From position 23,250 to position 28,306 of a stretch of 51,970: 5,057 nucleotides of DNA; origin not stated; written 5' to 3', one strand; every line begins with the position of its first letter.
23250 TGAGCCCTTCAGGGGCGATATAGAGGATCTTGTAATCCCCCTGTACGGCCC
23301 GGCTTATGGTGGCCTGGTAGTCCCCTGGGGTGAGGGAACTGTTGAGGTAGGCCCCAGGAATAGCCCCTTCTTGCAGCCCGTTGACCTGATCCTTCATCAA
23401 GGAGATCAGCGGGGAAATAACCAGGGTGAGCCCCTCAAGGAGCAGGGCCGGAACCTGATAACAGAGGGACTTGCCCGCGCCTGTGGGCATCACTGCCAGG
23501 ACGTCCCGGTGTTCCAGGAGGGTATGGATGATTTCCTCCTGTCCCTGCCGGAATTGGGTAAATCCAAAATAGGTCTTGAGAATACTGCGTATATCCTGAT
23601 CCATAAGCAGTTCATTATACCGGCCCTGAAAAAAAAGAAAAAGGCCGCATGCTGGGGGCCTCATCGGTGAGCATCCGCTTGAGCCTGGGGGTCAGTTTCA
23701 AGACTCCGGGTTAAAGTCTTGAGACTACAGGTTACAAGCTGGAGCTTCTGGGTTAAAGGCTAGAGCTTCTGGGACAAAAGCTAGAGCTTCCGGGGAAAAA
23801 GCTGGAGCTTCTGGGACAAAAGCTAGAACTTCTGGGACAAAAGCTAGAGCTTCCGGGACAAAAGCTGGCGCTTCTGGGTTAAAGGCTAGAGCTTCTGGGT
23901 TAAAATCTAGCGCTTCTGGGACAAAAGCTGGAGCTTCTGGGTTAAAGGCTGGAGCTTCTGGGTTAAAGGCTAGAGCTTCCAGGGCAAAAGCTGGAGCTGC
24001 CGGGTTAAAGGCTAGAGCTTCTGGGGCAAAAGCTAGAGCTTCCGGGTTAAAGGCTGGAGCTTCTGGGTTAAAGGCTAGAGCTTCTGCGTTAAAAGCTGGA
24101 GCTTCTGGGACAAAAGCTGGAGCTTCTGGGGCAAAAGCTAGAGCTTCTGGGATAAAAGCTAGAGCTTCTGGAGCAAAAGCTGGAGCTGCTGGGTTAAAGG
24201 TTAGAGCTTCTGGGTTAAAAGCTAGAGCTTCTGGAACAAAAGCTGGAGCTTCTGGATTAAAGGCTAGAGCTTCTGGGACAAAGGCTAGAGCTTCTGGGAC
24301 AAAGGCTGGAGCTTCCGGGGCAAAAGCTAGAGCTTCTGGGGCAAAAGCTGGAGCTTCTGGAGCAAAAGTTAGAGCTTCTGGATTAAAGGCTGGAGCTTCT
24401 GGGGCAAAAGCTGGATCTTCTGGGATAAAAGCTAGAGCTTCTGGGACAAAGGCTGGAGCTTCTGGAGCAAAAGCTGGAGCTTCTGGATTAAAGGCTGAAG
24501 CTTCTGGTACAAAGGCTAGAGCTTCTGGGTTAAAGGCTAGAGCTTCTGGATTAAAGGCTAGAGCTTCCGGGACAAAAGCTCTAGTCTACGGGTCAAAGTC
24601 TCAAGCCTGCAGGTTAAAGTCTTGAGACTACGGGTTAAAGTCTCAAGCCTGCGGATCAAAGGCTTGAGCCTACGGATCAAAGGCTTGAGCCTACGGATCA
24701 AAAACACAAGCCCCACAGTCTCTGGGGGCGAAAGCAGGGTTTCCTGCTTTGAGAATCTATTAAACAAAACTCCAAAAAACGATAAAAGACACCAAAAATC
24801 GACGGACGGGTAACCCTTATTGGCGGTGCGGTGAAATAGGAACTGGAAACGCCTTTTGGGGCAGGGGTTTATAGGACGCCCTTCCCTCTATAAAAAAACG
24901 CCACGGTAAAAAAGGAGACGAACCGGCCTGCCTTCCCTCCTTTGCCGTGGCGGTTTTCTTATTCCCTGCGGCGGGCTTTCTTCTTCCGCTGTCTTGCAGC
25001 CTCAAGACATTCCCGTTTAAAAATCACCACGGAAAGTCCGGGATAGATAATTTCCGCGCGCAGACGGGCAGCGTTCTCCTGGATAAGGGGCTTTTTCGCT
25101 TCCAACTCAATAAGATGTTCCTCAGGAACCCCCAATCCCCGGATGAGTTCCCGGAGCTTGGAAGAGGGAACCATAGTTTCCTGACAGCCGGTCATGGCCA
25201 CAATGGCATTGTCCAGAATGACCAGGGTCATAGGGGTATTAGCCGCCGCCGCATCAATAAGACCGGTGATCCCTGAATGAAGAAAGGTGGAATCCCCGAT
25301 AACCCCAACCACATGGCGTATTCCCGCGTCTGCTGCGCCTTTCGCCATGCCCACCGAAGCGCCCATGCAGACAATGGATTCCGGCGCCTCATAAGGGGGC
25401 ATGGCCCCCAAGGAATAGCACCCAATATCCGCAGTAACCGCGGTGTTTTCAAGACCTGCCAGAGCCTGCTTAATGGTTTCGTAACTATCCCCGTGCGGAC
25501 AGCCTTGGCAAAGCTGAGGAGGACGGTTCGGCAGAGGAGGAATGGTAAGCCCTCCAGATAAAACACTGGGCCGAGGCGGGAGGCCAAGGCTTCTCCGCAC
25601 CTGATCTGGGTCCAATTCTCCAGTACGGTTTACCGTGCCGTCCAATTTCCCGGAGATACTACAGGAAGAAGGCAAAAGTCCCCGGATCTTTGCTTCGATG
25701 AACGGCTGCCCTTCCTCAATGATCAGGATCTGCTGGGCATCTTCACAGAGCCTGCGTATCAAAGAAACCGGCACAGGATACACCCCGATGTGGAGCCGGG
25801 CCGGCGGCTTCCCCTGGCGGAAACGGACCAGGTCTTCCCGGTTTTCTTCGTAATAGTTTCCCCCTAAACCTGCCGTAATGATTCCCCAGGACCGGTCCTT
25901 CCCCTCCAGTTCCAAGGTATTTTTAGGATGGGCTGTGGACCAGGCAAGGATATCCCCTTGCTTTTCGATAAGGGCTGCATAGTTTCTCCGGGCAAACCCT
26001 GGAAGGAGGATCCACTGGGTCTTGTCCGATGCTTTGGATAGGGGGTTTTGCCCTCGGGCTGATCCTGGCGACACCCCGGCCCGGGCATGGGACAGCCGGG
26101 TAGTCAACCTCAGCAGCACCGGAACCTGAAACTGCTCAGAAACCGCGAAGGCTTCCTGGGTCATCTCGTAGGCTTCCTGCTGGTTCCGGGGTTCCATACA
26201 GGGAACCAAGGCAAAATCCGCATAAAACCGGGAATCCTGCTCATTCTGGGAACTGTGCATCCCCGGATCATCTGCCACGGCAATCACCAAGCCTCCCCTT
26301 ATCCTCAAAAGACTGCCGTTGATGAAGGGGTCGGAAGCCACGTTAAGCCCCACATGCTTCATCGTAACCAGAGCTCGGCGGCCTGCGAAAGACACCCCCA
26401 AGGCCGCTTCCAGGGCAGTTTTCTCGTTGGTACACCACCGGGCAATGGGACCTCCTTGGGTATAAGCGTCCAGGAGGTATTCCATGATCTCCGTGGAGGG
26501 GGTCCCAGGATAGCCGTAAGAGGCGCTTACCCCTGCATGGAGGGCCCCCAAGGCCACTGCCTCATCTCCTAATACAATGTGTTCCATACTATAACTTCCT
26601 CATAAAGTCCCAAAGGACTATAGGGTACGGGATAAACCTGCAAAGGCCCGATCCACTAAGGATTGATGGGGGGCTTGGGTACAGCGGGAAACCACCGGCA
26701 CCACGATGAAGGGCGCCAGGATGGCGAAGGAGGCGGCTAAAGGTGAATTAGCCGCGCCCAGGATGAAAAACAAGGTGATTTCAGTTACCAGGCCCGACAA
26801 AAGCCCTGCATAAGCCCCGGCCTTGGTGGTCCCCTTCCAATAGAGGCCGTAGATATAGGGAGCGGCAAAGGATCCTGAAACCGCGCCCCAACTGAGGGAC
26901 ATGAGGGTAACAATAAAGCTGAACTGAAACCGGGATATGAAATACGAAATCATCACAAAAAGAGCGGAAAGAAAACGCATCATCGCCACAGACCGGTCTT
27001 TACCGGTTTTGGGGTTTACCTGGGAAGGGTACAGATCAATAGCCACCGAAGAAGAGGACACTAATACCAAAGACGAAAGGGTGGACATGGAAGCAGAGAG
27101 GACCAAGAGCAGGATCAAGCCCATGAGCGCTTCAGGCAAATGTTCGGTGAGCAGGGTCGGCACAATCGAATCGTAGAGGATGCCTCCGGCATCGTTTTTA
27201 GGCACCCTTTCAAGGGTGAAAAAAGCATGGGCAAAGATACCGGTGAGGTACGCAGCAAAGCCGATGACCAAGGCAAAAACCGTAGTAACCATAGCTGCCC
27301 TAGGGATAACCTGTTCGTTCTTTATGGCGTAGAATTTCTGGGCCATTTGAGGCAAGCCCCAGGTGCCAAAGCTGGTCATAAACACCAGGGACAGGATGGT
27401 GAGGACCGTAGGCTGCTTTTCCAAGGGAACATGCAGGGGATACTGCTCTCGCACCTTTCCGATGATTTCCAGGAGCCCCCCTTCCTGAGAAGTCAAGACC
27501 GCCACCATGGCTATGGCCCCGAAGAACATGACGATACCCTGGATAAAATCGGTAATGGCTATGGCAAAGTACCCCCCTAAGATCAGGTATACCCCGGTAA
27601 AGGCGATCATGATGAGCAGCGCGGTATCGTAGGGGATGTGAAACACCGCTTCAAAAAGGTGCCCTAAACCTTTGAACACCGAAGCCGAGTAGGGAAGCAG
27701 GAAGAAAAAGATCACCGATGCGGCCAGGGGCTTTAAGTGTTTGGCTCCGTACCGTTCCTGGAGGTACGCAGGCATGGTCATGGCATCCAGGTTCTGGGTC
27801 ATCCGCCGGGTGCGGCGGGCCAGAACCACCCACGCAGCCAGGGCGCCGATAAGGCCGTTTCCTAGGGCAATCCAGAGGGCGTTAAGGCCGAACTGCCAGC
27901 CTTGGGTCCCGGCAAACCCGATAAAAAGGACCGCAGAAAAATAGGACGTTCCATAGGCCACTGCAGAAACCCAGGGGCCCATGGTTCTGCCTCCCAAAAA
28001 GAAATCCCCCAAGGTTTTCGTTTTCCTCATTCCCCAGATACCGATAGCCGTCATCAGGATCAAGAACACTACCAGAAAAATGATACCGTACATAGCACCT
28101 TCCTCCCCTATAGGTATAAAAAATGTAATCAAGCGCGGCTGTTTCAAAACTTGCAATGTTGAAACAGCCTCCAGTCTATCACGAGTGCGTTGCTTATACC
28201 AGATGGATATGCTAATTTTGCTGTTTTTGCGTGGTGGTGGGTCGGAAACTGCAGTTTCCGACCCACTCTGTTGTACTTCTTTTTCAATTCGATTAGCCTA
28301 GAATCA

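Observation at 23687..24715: A 1,029-bp, 49-unit, indel-free 21-bp array upstream of recQ, with codon-like substitutions but no start codon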

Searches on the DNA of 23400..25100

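Call 56: search_rna_families(source=window, start=23400, end=25100, threshold=evalue, max_evalue=1)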
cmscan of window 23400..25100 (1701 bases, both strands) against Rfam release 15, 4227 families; matches with E-value up to 1: 1.
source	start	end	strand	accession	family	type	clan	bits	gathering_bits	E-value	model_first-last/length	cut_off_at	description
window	23952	24125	+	RF03072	raiA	Cis-reg; riboswitch;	-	15.9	101.3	0.35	1-209/209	no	raiA RNA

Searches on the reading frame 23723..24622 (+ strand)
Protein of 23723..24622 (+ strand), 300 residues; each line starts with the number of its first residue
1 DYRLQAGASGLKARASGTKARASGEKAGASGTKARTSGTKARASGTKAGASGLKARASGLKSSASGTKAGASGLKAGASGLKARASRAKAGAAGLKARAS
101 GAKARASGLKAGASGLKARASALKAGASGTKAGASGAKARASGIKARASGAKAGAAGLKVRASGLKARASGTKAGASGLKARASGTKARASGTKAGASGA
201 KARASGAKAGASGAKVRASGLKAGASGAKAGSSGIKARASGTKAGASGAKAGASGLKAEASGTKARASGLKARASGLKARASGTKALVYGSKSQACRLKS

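Call 45: search_protein_families(library=pfam, proteins=[window:23723-24622:+], max_evalue=0.01)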
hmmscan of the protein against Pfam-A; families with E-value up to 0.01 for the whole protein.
window:23723-24622:+ (300 aa): 1 family
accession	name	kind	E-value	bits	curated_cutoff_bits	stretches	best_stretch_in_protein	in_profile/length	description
PF21300.2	LbR_Ice_bind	-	6.3e-08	33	30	0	16-73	32-90/97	Grass antifreeze beta roll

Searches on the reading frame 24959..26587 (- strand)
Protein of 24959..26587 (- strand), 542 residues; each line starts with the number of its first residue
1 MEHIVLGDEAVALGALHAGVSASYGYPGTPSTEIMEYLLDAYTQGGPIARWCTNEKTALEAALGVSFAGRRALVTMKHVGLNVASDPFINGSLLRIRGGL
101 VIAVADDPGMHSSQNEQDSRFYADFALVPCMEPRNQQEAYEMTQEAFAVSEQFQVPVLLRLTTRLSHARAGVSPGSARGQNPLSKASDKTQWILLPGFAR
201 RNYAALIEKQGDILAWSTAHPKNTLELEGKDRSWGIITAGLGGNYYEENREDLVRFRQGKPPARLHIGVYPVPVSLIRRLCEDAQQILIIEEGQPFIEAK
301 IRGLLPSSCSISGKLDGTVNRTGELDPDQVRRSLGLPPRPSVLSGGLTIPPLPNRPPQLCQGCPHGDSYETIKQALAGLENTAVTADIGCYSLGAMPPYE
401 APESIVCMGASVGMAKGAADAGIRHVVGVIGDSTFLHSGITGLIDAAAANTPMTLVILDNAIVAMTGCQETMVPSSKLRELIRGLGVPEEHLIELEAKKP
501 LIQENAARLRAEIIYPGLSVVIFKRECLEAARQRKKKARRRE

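Call 10: search_protein_families(library=pfam, proteins=[window:24959-26587:-])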
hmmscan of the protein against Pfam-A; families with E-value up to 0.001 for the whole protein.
window:24959-26587:- (542 aa): 2 families
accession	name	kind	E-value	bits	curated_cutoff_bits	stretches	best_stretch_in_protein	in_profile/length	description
PF01855.24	POR_N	-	1.3e-14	54.9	27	1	14-172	2-165/231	Pyruvate flavodoxin/ferredoxin oxidoreductase, thiamine diP-bdg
PF02775.26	TPP_enzyme_C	-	2.2e-13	50.7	21.9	1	387-472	1-94/151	Thiamine pyrophosphate enzyme, C-terminal TPP binding domain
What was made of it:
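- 24888..24960 (.): Bidirectional intrinsic terminator that ends the upstream gene 24959-26587 (-). That gene's product has pyruvate:ferredoxin oxidoreductase-type thiamine-diphosphate domains. Call 10 gives the domains.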

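Call 103: find_encoding_contigs(protein=window:24959-26587:-, flank=3000, max_places=6)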
Protein window:24959-26587:- (542 aa): no gene with exactly this product is on record in the collection.

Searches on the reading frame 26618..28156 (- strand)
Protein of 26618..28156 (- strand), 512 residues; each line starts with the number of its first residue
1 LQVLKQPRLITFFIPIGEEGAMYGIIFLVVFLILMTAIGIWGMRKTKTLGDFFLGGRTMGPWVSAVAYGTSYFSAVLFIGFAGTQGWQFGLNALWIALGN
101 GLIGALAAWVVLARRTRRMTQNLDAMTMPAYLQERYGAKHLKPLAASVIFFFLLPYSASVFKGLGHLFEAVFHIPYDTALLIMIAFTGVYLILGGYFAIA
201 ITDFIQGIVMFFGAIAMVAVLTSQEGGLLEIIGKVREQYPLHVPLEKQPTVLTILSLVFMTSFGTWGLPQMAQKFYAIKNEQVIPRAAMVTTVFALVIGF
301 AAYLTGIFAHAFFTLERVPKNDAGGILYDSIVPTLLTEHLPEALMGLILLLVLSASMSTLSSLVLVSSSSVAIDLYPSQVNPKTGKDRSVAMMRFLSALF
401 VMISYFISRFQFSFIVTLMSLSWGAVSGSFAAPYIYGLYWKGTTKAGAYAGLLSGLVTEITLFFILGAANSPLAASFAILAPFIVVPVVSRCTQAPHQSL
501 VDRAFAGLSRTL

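Call 10: search_protein_families(library=pfam, proteins=[window:26618-28156:-])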
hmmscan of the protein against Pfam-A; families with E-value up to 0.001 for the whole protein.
window:26618-28156:- (512 aa): 1 family
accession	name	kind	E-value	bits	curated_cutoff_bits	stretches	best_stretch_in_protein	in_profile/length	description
PF00474.23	SSF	-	2e-58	198.7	22.8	1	52-455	1-406/406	Sodium:solute symporter family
